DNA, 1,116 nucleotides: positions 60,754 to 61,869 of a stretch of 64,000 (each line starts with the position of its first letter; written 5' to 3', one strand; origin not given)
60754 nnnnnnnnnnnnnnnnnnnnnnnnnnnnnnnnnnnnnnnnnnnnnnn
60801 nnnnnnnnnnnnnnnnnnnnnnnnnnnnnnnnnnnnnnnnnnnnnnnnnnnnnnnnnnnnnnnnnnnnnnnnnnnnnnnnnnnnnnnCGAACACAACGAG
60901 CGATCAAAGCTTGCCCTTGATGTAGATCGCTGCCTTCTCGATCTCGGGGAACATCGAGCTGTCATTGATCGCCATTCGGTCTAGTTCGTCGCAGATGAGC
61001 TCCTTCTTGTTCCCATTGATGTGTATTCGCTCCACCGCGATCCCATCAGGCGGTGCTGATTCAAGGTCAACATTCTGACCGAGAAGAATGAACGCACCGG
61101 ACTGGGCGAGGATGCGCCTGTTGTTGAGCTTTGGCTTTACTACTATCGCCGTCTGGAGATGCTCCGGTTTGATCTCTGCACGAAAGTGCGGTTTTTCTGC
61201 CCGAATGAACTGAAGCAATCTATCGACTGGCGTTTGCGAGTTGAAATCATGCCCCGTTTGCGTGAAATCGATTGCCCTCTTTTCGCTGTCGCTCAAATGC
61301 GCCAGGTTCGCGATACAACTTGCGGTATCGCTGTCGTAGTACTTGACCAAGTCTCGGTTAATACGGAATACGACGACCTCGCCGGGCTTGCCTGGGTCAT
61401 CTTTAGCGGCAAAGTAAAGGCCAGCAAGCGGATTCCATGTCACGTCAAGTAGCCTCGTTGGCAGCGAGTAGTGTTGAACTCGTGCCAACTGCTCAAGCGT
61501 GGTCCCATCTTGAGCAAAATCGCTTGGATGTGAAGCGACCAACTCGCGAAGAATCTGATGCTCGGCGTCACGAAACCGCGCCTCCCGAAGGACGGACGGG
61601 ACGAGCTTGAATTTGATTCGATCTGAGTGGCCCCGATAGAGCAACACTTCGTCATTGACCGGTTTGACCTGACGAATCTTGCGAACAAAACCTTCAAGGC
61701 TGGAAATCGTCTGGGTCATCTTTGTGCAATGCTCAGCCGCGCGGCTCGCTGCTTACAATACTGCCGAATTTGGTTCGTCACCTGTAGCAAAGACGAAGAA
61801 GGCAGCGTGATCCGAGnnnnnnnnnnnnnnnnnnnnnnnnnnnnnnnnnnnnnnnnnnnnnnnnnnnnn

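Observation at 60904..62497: Divergent FRG-domain gene plus 226-aa unknown in the int-to-alpA cargo slot: a candidate accessory (possibly anti-phage) module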

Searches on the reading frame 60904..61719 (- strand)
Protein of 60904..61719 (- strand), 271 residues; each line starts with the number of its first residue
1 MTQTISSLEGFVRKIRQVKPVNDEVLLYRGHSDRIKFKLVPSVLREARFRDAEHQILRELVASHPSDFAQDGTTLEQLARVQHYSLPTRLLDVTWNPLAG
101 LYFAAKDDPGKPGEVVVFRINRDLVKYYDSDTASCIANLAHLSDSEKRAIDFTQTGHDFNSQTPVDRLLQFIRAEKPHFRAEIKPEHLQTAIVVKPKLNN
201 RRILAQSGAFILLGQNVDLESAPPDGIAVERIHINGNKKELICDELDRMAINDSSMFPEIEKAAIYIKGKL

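Call 4: search_protein_families(library=pfam, proteins=[window:60904-61719:-], max_evalue=1)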
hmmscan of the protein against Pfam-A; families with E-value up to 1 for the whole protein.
window:60904-61719:- (271 aa): 1 family
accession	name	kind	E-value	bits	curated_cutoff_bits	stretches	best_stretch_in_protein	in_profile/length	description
PF08867.16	FRG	-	5e-15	56.6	25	1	26-107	3-88/94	FRG domain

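Call 5: search_protein_families(library=padloc, proteins=[window:60904-61719:-], max_evalue=1)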
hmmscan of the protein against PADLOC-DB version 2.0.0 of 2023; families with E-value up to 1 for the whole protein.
window:60904-61719:- (271 aa): 13 families
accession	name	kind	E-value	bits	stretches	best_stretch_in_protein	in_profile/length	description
PDLC04933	PDC-S15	-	4.4e-98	326.3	1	3-270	7-279/286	-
PDLC04936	PDC-S15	-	1.3e-96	321.5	1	3-270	22-295/300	-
PDLC04930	PDC-S15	-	1e-58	197.2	1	3-269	4-277/380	-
PDLC04938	PDC-S15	-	2.4e-38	130.1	2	2-124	41-168/276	-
PDLC04927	PDC-S15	-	3e-38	129.8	1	4-269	14-300/422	-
PDLC04926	PDC-S15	-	8.1e-29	98.6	1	8-261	16-285/300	-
PDLC04939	PDC-S15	-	2.3e-26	90.8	3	5-106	9-110/487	-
PDLC04937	PDC-S15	-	1.1e-23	82.1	1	4-268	16-245/254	-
PDLC04929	PDC-S15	-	1.8e-14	52.3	1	4-268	5-298/308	-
PDLC04931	PDC-S15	-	5.8e-13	47.2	2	4-133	44-184/282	-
PDLC04932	PDC-S15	-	8.1e-10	36.6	1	60-264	94-312/324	-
PDLC04934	PDC-S15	-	3.4e-08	31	2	25-125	60-172/416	-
PDLC04940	PDC-S15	-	0.00012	19.8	1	79-121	127-170/280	-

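Call 6: search_protein_families(library=ncbifam, proteins=[window:60904-61719:-], max_evalue=1)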
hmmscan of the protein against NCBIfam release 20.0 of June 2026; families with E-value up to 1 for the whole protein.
window:60904-61719:- (271 aa): 0 families

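Call 8: find_homologous_proteins(query=window:60904-61719:-)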
Query window:60904-61719:- (271 aa): 2488 proteins with E <= 0.001 among 3194 candidates; the best 120 are listed.
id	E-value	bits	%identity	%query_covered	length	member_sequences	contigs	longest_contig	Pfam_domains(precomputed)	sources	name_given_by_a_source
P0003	4.9e-176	601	100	100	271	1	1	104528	PF08867.17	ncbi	-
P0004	4.4e-155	533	87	100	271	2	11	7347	PF08867.17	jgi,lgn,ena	jgi:hypothetical protein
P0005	1.8e-149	514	85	100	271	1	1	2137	PF08867.17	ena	-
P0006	2.3e-149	514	85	100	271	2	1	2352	PF08867.17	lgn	-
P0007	1.2e-147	508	84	100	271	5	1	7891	PF08867.17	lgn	-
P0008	2.1e-146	504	83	100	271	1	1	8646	PF08867.17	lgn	-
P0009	3.8e-145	500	83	100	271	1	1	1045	PF08867.17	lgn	-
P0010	1.4e-144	498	83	100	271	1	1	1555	PF08867.17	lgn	-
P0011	9.0e-140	483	81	100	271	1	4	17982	PF08867.17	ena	-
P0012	2.9e-136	471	77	100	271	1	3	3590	PF08867.17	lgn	-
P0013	4.9e-136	470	79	100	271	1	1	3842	PF08867.17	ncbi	-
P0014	8.4e-131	453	76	100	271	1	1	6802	PF08867.17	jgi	jgi:hypothetical protein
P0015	1.2e-130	453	76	100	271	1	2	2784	PF08867.17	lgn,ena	-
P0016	1.9e-130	452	73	100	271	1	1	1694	PF08867.17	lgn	-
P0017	7.5e-129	447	74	100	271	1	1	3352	PF08867.17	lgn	-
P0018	8.1e-129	447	74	100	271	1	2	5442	PF08867.17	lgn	-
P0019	1.1e-128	446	73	100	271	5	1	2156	PF08867.17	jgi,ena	-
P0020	1.8e-128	446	73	100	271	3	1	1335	PF08867.17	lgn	-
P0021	2.1e-128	445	74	100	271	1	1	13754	PF08867.17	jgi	jgi:hypothetical protein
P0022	3.2e-128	445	75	100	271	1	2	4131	PF08867.17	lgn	-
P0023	4.7e-128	444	72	100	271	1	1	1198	PF08867.17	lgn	-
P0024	7.9e-128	443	74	100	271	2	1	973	PF08867.17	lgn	-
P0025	3.9e-126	438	73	100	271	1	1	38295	PF08867.17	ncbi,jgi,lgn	-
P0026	8.0e-126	437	73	100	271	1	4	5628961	PF08867.17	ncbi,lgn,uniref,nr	ncbi:hypothetical protein C8246_20815 [Paracidovorax avenae]|uniref:FRG domain-containing protein n=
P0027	9.1e-126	437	74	100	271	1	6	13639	PF08867.17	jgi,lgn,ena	jgi:hypothetical protein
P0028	1.7e-125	436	73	100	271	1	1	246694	PF08867.17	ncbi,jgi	-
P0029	8.4e-125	433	73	100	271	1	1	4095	PF08867.17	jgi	jgi:hypothetical protein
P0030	2.2e-124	432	72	100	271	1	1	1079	PF08867.17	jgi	jgi:hypothetical protein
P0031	5.2e-124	431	72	100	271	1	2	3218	PF08867.17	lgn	-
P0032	6.2e-124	431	73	100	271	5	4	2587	PF08867.17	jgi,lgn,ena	jgi:hypothetical protein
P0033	7.3e-123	427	71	100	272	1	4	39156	PF08867.17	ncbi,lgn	-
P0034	2.1e-121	422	69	100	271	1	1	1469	PF08867.17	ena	-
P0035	2.7e-120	419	71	100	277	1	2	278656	PF08867.17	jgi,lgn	-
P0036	2.3e-118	412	69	100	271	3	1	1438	PF08867.17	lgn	-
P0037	1.0e-115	404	69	100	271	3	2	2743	PF08867.17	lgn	-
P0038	1.4e-115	403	69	100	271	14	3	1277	PF08867.17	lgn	-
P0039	4.9e-115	402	69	100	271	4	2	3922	PF08867.17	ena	-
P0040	1.1e-114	400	68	100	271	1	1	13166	PF08867.17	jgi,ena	jgi:hypothetical protein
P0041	2.0e-114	400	66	100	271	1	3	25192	PF08867.17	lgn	-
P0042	2.4e-114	399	68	100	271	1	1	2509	PF08867.17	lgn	-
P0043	5.0e-114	398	67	100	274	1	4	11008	PF08867.17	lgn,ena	-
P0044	1.2e-113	397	68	100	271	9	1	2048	PF08867.17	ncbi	-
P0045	2.8e-113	396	68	100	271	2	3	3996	PF08867.17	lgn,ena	-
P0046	3.7e-113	395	66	100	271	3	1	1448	PF08867.17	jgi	jgi:hypothetical protein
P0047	8.4e-113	394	68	100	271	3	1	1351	PF08867.17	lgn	-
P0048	1.6e-112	393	67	100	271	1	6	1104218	PF08867.17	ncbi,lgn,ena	-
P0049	5.2e-112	392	66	100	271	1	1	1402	PF08867.17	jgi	jgi:hypothetical protein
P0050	9.7e-112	391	66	100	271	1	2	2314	PF08867.17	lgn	-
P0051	1.7e-110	387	66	100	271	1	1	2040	PF08867.17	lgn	-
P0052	2.9e-110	386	66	100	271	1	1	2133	PF08867.17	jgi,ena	-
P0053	3.1e-110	386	66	100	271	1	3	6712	PF08867.17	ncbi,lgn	-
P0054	8.3e-110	384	64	100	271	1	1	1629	PF08867.17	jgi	-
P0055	9.8e-110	384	67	100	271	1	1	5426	PF08867.17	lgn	-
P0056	2.9e-109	383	65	100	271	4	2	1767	PF08867.17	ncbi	-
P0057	6.7e-109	381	66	96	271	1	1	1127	PF08867.17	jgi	jgi:hypothetical protein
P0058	7.6e-109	381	67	100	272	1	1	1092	PF08867.17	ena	-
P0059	9.2e-109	381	65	100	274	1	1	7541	PF08867.17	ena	-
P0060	3.3e-108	379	63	100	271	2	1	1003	PF08867.17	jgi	jgi:hypothetical protein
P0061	3.5e-108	379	64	100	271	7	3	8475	PF08867.17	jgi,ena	-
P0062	1.7e-107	377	66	100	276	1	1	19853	PF08867.17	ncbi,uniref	ncbi:FRG domain-containing protein [Candidatus Electronema sp. TJ]|uniref:FRG domain-containing prot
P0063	2.4e-107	376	65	100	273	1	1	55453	PF08867.17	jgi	jgi:hypothetical protein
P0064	2.4e-107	376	63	100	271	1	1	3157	PF08867.17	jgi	-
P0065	4.7e-107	375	65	100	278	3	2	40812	PF08867.17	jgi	jgi:hypothetical protein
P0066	6.0e-107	375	63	100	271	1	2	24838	PF08867.17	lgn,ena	-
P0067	1.2e-106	374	62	100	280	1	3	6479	PF08867.17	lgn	-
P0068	1.4e-106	374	64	100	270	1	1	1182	PF08867.17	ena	-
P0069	1.7e-106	374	65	100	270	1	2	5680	PF08867.17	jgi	jgi:FRG domain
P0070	2.1e-106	373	63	100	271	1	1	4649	PF08867.17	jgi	jgi:hypothetical protein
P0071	2.2e-106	373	63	100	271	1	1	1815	PF08867.17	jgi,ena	-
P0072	3.0e-106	373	65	100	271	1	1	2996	PF08867.17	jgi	jgi:FRG domain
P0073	5.0e-106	372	63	100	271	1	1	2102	PF08867.17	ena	-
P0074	6.1e-106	372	64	100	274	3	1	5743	PF08867.17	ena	-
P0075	6.1e-106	372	62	100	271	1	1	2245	PF08867.17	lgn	-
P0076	6.3e-106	372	64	99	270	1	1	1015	PF08867.17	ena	-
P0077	6.8e-106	372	63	100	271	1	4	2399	PF08867.17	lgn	-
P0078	2.4e-105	370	63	100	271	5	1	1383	PF08867.17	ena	-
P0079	4.1e-105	369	65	100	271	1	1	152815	PF08867.17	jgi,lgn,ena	-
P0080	1.1e-104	368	63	100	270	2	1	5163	PF08867.17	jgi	jgi:hypothetical protein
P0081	3.3e-104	366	63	99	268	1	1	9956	PF08867.17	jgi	jgi:hypothetical protein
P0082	8.2e-104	365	62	100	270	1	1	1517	PF08867.17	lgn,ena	-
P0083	1.6e-103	364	63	100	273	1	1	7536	PF08867.17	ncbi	-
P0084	4.1e-103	362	61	100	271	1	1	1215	PF08867.17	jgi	jgi:hypothetical protein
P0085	4.5e-103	362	64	99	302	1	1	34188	PF08867.17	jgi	jgi:hypothetical protein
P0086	1.2e-102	361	61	99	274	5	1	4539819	PF08867.17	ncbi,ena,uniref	ncbi:FRG domain-containing protein [Marinobacter sp.]|uniref:FRG domain-containing protein n=1 Tax=M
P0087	1.4e-102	361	61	100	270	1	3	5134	PF08867.17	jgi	jgi:hypothetical protein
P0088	5.2e-101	356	62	99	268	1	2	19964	PF08867.17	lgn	-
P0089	5.5e-101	355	62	100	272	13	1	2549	PF08867.17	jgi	jgi:hypothetical protein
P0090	6.7e-101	355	62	100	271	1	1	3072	PF08867.17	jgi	jgi:hypothetical protein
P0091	7.9e-101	355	61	100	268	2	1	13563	PF08867.17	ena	-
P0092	1.2e-99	351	61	100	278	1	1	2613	PF08867.17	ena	-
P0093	1.8e-99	350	65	93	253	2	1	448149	PF08867.17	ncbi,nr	ncbi:MAG: FRG domain-containing protein [Nitrospirae bacterium]|nr:FRG domain-containing protein [Ni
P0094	5.6e-99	349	60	100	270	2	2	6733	PF08867.17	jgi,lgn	jgi:FRG domain-containing protein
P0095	1.9e-98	347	60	100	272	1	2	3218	PF08867.17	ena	-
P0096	2.5e-98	347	59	99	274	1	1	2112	PF08867.17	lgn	-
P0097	6.0e-98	345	61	100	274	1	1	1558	PF08867.17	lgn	-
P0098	6.4e-96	339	58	99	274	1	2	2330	PF08867.17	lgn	-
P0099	8.3e-96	338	60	100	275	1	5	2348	PF08867.17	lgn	-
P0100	1.5e-94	334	58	100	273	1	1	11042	PF08867.17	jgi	jgi:hypothetical protein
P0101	2.6e-94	334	58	100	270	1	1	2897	PF08867.17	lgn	-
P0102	5.5e-93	329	59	99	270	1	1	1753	PF08867.17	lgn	-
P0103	2.1e-92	327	57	96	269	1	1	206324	PF08867.17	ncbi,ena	-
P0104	1.8e-90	321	60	100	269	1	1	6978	PF08867.17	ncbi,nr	ncbi:MAG: FRG domain-containing protein [Alphaproteobacteria bacterium]|nr:FRG domain-containing pro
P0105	2.6e-90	320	55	98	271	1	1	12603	PF08867.17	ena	-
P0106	4.0e-90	320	56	100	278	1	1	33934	PF08867.17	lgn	-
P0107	9.8e-90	319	57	100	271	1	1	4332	PF08867.17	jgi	jgi:hypothetical protein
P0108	1.2e-89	318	58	100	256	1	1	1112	PF08867.17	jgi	jgi:hypothetical protein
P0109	3.2e-89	317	56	100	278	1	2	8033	PF08867.17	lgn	-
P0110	1.2e-86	308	61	84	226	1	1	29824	PF08867.17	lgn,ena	-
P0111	1.5e-85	305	72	71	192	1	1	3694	PF08867.17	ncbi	ncbi:MAG: FRG domain-containing protein, partial [Candidatus Sumerlaeota bacterium]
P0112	5.7e-84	300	52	100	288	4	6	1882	PF08867.17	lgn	-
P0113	1.5e-83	298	51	99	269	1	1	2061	PF08867.17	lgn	-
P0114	2.0e-83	298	55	97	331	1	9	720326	PF08867.17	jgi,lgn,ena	-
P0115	1.0e-82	296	54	100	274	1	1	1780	PF08867.17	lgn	-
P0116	1.6e-82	295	51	100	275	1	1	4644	PF08867.17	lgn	-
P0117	2.4e-81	291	71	68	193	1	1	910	PF08867.17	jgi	jgi:FRG domain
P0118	1.0e-79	286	50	100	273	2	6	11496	PF08867.17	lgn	-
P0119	4.4e-79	284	54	100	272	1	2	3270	PF08867.17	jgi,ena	jgi:hypothetical protein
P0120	1.0e-78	282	49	100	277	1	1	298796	PF08867.17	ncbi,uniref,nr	ncbi:FRG domain-containing protein [Sagittula salina]|uniref:FRG domain-containing protein n=1 Tax=S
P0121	4.0e-78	281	51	98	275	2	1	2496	PF08867.17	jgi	jgi:hypothetical protein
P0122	4.9e-78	280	52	96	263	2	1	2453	PF08867.17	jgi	jgi:hypothetical protein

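Call 26: find_related_loci(query=A2, collection=genome_contigs, flank=10000)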
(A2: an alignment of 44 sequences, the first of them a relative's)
Query A2 (271 aa) in genome_contigs; peptide patterns used: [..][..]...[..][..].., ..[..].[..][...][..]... (x = any residue, [..] = any of these).
286 stretches matched a pattern; 226 encode a relative of the query (tblastn E <= 1e-3); the best 80 are kept; 80 distinct loci.
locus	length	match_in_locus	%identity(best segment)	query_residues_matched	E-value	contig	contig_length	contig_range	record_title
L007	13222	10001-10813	73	1-271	2e-135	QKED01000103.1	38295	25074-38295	MAG: Gammaproteobacteria bacterium isolate SZUA-467 scaffold_1956, whole genome shotgun sequence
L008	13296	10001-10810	66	1-270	5e-116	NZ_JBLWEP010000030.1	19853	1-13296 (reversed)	Candidatus Electronema sp. TJ TJ__3629, whole genome shotgun sequence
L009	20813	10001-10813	65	1-271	6e-116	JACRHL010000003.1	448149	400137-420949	MAG: Nitrospirae bacterium isolate NC_groundwater_1776_Pr3_B-0.1um_70_102 SR-2_scaffold_141_295646, whole genome shotgun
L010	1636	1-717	67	33-271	1e-113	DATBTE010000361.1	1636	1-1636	MAG TPA_asm: Pseudobdellovibrionaceae bacterium isolate SMAG_U4175 k141_117073, whole genome shotgun sequence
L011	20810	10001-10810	58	2-271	3e-104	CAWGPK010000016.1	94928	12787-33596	MAG: uncultured Acidobacteriota bacterium isolate MFD04492.bin.1.120 genome assembly, contig: contig_77228, whole genome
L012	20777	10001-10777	57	1-259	2e-99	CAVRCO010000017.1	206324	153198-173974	MAG: uncultured Verrucomicrobiae bacterium isolate MFD03346.bin.2.17 genome assembly, contig: contig_3170, whole genome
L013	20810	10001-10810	49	1-270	7e-87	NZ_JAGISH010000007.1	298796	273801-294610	Sagittula salina strain M10.9X NODE_7_length_298796_cov_329.141153, whole genome shotgun sequence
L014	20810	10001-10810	49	1-270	2e-83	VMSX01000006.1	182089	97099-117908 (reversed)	MAG: Rhodocyclaceae bacterium isolate S2_15 k141_375030, whole genome shotgun sequence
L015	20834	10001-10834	47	1-270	9e-80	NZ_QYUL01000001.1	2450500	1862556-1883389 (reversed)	Azospirillum cavernae strain K2W22B-5 Segkk0, whole genome shotgun sequence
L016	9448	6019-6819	47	1-267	5e-78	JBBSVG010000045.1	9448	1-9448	MAG: Bacteroidota bacterium isolate SVL2_sbin.67 SVL2_sbin.67_k141_86334_length_9448_cov_11.0000, whole genome shotgun s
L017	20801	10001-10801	47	1-267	3e-77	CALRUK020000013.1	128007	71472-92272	MAG: Synechococcus sp. UW140 isolate JJ-DHS13-24-1-mx-bin512 genome assembly, contig: JJ-OR11-01-C57, whole genome shotg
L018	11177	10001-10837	48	5-271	1e-76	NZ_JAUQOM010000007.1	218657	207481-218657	Sphingobium cyanobacteriorum strain HBC34 contig7, whole genome shotgun sequence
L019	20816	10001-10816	47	2-270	2e-76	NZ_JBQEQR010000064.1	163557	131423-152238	Vibrio sp. WZ-1 k141_141, whole genome shotgun sequence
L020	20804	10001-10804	49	5-271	1e-75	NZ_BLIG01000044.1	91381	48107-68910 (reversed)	Alteromonas sp. KUL106 sequence044, whole genome shotgun sequence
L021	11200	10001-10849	48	4-271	3e-75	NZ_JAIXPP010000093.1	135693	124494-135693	MAG: Novosphingobium sp. isolate C1_MAG_00068 C1_MAG_00068_000000000035, whole genome shotgun sequence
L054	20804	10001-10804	46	5-271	2e-70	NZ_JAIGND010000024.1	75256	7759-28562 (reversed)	MAG: Chlorobium sp. isolate BIN2 16375, whole genome shotgun sequence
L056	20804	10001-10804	47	7-271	4e-70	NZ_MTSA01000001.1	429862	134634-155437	Pseudomonas syringae strain PDD-32b-74 NODE_1_length_429862_cov_73.3828_ID_1, whole genome shotgun sequence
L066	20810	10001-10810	45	1-271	3e-69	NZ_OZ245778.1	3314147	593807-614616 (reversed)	MAG: Brevundimonas sp. isolate 00be08ea-24e7-43ae-91d4-93b5a5fcbea0 chromosome 1, complete sequence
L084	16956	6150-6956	44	6-271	5e-67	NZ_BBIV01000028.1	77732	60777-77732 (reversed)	Pseudomonas plecoglossicida NBRC 103162 = DSM 15088 strain NBRC 103162, whole genome shotgun sequence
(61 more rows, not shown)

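Call 35: search_solved_structures(query=A2, max_evalue=10, show_alignments=2)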
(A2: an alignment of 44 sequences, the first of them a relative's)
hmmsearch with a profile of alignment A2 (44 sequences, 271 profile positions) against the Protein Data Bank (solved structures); distinct sequences matched with E-value up to 10: 0.

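Call 39: predict_structure(alignment_id=A2)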
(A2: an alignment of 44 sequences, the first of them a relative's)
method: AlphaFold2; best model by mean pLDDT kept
length: 271 residues; sequences in the alignment: 44
mean_pLDDT: 86.6   pTM: 0.83
mean pLDDT of the five models: 86.6, 82.8, 77.5, 75.4, 66.6
residues with pLDDT >= 90: 159; 70-90: 84; 50-70: 13; < 50: 15
segments of 3 or more residues with pLDDT < 50: 259-268
pLDDT, mean of each block of 10 residues (from residue 1): 86 93 93 90 89 89 82 86 83 91 92 96 91 94 95 95 96 89 92 77 61 90 92 96 92 68 45 43
secondary structure, 60 per line:
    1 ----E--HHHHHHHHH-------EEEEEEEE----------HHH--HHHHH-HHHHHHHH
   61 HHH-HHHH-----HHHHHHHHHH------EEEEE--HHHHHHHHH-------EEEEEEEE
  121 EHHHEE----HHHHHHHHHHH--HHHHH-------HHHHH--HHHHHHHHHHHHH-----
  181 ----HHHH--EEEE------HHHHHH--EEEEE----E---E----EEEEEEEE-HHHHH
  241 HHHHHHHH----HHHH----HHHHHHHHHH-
elements in order: H8-16 E24-31 H47-51 H53-63 H65-68 H74-83 E90-94 H97-105 E113-121 H131-141 H144-148 H156-160 H163-175 H185-188 E191-194 H201-206 E209-213 E227-234 H236-248 H253-256 H261-270

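Call 41: search_protein_families(library=padloc, alignment_id=A3, max_evalue=1e-10)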
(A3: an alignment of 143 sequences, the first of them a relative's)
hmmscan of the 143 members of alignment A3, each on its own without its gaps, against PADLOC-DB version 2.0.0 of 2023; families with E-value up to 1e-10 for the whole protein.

A. member 1, L007:10924-12414:+ (496 aa): 7 families
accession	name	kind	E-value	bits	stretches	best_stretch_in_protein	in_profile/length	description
PDLC00452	JetA1|JetA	-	7.6e-195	646.2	1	1-495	1-498/499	DUF3375 domain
PDLC00461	JetA1|JetA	-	1.4e-67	226.4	1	15-485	13-473/486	DUF3375 domain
PDLC00460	JetA1|JetA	-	2.8e-51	172.7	1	5-484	3-478/487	DUF3375 domain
PDLC00457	JetA1|JetA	-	2.5e-43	146.7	1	10-484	4-476/480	DUF3375 domain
PDLC00464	JetA1|JetA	-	3.8e-27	93.3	1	19-485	17-481/492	DUF3375 domain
PDLC00447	JetA1|JetA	-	1e-26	91.8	1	8-286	10-286/484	DUF3375 domain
PDLC00444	JetA1|JetA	-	1e-20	71.9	1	9-307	4-313/489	DUF3375 domain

B. families by the number of members that match (of 143 scanned): 242 families (the first 25 are shown)
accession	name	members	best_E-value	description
PDLC03859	LmuB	3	3.7e-101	-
PDLC04886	PDC-S06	2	7.6e-261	-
PDLC04890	PDC-S06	2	4.7e-148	-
PDLC03272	MTase_II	2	5.2e-72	Type II methyltransferase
PDLC00034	DruM2|DruM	2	2.5e-70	DNA cytosine methylase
PDLC02653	DrmMII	2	2.7e-50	DrmMII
PDLC04894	PDC-S06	2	6e-50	-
PDLC03378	MTase_II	2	1.5e-48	Type II methyltransferase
PDLC04897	PDC-S06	2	6.2e-48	-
PDLC00026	DruM2|DruM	2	4.3e-46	DNA cytosine methylase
PDLC03361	MTase_II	2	6.7e-44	Type II methyltransferase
PDLC03220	MTase_II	2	2.5e-43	Type II methyltransferase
PDLC04887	PDC-S06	2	3.4e-43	-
PDLC03234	MTase_II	2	1.9e-39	Type II methyltransferase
PDLC03716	oMTase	2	1.8e-38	orphan methyltransferase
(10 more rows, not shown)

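Call 42: search_protein_families(library=pfam, alignment_id=A3, max_evalue=0.00001)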
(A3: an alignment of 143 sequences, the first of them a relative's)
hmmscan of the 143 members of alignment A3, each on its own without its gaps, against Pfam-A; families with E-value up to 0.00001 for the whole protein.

A. member 1, L007:10924-12414:+ (496 aa): 1 family
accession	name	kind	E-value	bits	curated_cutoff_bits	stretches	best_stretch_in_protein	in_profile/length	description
PF11855.13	DUF3375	-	1.1e-92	311.9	28.6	1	15-484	2-474/474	Protein of unknown function (DUF3375)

B. families by the number of members that match (of 143 scanned): 96 families (the first 25 are shown)
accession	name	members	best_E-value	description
PF01381.28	HTH_3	3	1.4e-17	Helix-turn-helix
PF12844.13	HTH_19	3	5.8e-09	Helix-turn-helix domain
PF13476.12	AAA_23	3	2.8e-08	AAA domain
PF13166.12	AAA_13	2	3.2e-112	AAA domain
PF00145.23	DNA_methylase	2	5.2e-58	C-5 cytosine-specific DNA methylase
PF00795.27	CN_hydrolase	2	1.4e-48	Carbon-nitrogen hydrolase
PF10137.14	CAP12-PCTIR_TIR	2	2.7e-38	CAP12/Pycsar effector protein, TIR domain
PF13245.12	AAA_19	2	1.8e-32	AAA domain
PF08808.17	RES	2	5.2e-32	RES domain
PF13604.12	AAA_30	2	5.3e-27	AAA domain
PF10686.14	YAcAr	2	5.8e-25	YspA, cpYpsA-related SLOG family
PF00589.27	Phage_integrase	2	9.2e-24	Phage integrase family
PF03235.19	GmrSD_N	2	6.2e-23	GmrSD restriction endonuclease, N-terminal domain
PF01693.22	Cauli_VI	2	8.3e-13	Ribonuclease H1 N-terminal domain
PF13538.12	UvrD_C_2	2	2.4e-12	UvrD-like helicase C-terminal domain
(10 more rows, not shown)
